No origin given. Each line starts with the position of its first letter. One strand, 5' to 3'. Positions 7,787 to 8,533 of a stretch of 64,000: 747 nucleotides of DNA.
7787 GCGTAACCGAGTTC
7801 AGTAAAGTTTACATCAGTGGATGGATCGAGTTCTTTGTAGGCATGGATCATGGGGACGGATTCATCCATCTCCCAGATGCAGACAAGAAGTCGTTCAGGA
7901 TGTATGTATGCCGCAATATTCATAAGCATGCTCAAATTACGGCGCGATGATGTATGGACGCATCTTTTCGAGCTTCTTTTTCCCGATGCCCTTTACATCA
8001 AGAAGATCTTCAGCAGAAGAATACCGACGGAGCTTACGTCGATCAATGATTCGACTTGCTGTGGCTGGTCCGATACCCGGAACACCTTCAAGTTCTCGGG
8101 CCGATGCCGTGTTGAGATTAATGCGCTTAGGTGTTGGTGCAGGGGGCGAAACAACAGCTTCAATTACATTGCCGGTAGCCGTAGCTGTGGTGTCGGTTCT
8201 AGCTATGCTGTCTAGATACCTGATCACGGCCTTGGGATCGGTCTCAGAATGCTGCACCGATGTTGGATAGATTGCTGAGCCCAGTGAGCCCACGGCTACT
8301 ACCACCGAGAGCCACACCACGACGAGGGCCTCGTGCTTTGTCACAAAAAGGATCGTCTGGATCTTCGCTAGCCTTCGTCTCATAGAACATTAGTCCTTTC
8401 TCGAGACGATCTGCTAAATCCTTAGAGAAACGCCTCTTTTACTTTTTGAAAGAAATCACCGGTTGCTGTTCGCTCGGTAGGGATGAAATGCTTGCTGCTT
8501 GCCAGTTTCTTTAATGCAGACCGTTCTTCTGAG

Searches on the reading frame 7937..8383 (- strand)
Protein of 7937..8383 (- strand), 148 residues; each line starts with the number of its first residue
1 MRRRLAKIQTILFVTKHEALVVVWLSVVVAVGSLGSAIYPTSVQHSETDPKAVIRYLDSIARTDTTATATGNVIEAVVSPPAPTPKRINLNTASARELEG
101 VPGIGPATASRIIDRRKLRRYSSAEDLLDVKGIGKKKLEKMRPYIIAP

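Call 54: search_protein_families(library=pfam, proteins=[window:7937-8383:-], max_evalue=0.0001)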
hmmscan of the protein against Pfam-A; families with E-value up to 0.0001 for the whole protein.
window:7937-8383:- (148 aa): 4 families
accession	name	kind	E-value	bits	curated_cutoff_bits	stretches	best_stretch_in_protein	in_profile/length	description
PF12836.13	HHH_3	-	5.2e-19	68.5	27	1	87-145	5-64/65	Helix-hairpin-helix motif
PF14520.12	HHH_5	-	2.2e-11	44.5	27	1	96-141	2-51/57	Helix-hairpin-helix domain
PF00633.29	HHH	-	1e-10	41.4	24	1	89-113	4-28/30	Helix-hairpin-helix motif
PF03934.19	T2SSK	-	8.7e-05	23.3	24.2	0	88-135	1-49/63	Type II secretion system (T2SS), protein K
